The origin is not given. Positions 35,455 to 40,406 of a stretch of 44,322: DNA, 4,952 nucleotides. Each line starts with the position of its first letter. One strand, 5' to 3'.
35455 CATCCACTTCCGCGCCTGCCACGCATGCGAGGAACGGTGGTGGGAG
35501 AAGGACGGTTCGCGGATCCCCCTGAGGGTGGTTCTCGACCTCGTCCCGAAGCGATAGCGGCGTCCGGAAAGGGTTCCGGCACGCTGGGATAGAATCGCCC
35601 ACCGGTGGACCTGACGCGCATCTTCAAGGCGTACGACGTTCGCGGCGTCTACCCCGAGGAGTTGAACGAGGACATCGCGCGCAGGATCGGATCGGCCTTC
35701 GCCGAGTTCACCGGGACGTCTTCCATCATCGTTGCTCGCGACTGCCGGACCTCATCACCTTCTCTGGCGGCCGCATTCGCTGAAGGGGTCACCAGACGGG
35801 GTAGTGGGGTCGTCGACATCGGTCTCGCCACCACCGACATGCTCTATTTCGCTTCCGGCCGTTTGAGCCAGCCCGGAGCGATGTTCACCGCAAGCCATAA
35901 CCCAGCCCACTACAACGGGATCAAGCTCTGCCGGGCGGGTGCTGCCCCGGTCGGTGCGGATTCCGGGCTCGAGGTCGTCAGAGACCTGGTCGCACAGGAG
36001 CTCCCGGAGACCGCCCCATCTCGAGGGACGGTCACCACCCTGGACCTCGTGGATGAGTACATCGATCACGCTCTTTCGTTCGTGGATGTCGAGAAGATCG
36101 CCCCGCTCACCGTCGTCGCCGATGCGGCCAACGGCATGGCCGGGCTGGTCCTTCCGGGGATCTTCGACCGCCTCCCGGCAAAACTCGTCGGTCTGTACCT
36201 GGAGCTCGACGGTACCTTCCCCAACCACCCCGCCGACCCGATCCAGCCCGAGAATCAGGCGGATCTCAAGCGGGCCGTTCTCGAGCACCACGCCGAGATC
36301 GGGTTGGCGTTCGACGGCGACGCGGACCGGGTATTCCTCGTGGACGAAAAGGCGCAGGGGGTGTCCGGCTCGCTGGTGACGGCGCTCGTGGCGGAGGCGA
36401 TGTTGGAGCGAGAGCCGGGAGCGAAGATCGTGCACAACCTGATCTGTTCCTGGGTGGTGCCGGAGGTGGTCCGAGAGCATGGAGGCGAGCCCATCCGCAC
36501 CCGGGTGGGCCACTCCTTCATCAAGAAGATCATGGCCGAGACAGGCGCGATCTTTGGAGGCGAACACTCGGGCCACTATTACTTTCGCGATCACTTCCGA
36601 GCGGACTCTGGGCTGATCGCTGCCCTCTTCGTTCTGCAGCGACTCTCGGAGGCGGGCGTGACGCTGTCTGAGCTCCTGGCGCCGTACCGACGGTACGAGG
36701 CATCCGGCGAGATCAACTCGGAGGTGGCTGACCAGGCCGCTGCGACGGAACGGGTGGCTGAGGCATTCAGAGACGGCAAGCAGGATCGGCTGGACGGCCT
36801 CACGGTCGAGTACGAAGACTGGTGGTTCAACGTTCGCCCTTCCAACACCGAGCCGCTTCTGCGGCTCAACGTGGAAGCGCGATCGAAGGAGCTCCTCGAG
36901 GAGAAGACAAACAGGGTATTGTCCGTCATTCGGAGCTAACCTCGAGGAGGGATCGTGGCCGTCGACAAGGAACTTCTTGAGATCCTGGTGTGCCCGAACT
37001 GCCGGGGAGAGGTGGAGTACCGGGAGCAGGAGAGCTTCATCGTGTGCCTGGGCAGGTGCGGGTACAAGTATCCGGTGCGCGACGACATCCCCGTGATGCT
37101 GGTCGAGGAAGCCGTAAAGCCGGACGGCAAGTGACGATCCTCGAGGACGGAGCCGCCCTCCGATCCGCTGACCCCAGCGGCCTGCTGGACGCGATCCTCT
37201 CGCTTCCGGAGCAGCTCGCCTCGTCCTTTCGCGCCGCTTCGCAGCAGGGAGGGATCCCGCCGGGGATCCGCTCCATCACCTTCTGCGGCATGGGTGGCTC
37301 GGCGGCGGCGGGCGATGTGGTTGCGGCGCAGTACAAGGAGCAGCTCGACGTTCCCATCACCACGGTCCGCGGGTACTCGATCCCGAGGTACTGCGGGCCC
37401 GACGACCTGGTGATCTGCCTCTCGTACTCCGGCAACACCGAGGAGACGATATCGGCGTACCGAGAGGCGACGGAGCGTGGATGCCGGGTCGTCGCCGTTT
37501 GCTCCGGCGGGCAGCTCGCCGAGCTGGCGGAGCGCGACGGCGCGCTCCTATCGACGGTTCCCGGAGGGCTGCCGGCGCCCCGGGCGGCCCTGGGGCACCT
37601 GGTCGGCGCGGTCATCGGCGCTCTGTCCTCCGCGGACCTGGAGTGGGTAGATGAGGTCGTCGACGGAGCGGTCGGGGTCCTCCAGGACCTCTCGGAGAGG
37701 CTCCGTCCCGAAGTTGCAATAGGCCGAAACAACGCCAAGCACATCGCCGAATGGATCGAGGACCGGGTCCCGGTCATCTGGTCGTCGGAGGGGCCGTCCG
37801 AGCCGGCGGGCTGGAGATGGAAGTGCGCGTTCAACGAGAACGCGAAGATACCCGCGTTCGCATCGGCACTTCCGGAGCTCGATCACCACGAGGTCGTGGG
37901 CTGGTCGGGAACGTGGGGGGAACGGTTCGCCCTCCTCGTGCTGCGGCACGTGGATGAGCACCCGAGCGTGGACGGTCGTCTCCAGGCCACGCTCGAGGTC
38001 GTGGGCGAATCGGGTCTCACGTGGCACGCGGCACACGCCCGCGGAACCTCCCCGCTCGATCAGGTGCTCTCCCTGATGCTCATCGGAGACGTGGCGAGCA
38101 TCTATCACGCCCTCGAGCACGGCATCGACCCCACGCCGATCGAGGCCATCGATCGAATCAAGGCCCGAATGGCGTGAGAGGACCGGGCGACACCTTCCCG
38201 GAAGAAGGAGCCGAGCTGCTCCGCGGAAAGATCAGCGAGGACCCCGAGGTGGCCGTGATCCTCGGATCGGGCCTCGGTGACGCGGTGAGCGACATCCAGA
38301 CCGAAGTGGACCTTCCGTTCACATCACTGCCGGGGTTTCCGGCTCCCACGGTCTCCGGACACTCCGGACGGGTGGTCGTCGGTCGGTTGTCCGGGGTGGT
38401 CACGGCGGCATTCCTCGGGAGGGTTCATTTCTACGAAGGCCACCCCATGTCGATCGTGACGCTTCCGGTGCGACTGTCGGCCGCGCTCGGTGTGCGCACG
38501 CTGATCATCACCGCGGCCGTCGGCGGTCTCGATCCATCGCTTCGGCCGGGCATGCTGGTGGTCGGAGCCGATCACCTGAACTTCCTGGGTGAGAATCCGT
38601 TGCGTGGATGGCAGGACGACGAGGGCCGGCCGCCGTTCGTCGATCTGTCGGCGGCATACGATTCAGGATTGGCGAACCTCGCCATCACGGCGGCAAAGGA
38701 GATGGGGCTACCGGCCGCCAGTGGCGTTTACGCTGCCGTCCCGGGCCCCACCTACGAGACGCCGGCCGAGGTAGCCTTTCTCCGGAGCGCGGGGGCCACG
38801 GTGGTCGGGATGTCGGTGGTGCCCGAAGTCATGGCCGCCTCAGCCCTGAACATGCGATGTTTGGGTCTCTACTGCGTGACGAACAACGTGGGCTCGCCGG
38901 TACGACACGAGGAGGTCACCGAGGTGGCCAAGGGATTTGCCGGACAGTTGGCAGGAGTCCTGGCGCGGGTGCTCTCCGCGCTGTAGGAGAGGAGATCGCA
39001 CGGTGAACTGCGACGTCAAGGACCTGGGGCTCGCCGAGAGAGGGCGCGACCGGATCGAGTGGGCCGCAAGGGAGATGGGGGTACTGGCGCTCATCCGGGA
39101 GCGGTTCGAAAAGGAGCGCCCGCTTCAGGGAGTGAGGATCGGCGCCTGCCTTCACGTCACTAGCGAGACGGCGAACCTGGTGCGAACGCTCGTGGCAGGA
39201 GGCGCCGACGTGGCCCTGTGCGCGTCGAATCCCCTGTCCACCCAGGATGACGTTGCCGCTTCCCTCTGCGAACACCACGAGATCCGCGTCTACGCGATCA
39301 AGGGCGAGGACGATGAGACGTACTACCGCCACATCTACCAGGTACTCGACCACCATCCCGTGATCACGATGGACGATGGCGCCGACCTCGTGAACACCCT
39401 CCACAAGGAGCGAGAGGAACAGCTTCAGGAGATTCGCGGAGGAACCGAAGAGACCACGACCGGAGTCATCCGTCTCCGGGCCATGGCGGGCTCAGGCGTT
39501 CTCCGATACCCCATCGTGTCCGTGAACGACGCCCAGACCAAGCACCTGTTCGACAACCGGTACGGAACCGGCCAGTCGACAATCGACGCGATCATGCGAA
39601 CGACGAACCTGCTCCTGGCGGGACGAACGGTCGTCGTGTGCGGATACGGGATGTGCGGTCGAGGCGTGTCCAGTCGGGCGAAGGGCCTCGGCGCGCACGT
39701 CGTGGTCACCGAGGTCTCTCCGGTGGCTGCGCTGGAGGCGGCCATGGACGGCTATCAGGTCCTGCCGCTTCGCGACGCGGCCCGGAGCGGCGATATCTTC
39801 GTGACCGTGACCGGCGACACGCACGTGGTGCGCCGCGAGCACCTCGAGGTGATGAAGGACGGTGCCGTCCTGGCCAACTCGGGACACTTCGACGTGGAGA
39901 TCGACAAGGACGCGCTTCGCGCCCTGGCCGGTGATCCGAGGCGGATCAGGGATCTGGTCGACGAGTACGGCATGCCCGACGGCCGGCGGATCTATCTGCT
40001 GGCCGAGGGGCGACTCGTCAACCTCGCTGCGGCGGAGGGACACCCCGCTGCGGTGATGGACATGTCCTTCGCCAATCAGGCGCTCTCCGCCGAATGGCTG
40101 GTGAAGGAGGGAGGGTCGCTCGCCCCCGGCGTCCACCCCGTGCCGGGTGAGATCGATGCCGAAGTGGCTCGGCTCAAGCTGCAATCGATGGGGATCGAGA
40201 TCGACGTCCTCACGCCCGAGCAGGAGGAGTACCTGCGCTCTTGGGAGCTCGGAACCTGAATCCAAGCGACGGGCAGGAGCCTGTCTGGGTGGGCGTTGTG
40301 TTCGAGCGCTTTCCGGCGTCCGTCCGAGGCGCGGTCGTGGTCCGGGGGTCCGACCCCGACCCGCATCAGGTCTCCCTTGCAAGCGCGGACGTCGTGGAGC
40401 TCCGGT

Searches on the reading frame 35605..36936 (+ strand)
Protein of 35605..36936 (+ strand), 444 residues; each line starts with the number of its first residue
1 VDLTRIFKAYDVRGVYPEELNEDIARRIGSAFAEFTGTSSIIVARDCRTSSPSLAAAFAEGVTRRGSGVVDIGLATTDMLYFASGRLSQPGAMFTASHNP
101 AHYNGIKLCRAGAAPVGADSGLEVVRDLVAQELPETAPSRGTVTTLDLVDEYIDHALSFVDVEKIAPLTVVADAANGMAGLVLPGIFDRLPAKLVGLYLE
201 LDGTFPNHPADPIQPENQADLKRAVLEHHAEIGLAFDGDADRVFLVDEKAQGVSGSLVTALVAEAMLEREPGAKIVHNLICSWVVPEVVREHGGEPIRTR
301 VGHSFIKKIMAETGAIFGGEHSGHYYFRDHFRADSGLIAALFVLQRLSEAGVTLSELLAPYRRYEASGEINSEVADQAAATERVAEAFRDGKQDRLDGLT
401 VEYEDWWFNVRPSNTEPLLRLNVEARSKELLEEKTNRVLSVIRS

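Call 37: search_protein_families(library=pfam, proteins=[window:35605-36936:+], max_evalue=0.0001)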
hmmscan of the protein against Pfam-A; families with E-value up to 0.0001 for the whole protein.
window:35605-36936:+ (444 aa): 4 families
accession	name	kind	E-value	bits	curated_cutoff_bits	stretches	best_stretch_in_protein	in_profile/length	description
PF02880.22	PGM_PMM_III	-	3.1e-30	105.1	20.7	1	257-364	4-115/115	Phosphoglucomutase/phosphomannomutase, alpha/beta/alpha domain III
PF02878.22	PGM_PMM_I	-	5e-30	104.4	22.5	1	5-120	2-123/138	Phosphoglucomutase/phosphomannomutase, alpha/beta/alpha domain I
PF02879.22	PGM_PMM_II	-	4.8e-23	82.1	29.3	1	150-249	1-102/103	Phosphoglucomutase/phosphomannomutase, alpha/beta/alpha domain II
PF00408.26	PGM_PMM_IV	-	2.1e-12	47.3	23.1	1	369-433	1-60/68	Phosphoglucomutase/phosphomannomutase, C-terminal domain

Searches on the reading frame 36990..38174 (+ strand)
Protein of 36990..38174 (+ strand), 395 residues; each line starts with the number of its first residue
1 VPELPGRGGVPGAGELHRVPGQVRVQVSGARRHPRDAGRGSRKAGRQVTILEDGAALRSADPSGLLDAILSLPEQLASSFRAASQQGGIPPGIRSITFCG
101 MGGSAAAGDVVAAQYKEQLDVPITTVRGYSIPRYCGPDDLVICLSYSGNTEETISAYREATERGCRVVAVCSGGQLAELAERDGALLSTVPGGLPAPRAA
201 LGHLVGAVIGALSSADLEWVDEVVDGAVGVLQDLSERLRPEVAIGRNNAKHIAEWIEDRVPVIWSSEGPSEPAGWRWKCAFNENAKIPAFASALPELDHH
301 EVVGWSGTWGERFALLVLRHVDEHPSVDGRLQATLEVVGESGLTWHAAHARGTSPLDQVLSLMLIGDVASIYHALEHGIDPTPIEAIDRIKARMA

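Call 37: search_protein_families(library=pfam, proteins=[window:36990-38174:+], max_evalue=0.0001)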
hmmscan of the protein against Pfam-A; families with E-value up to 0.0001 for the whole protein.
window:36990-38174:+ (395 aa): 2 families
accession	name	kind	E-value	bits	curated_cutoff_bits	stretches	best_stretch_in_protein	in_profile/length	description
PF10432.14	bact-PGI_C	-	2.8e-45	154.4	24.5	1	247-394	3-151/151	Bacterial phospho-glucose isomerase C-terminal SIS domain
PF01380.27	SIS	-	1.4e-09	38.2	25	1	94-173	6-91/131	SIS domain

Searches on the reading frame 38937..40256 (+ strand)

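Call 37: search_protein_families(library=pfam, proteins=[window:38937-40256:+], max_evalue=0.0001)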
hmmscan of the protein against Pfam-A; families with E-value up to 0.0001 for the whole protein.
window:38937-40256:+ (440 aa): 4 families
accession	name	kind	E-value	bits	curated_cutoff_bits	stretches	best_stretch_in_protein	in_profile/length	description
PF05221.23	AdoHcyase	-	2.5e-59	201.3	25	2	26-161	3-142/299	S-adenosyl-L-homocysteine hydrolase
PF00670.27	AdoHcyase_NAD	-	1.4e-54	185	27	1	207-367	1-161/162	S-adenosyl-L-homocysteine hydrolase, NAD binding domain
PF02826.25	2-Hacid_dh_C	-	2.7e-10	40.4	25.1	1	222-327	29-137/178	D-isomer specific 2-hydroxyacid dehydrogenase, NAD binding domain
PF07991.19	KARI_N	-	2.1e-06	27.9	20.6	1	227-322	2-101/165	Acetohydroxy acid isomeroreductase, NADPH-binding domain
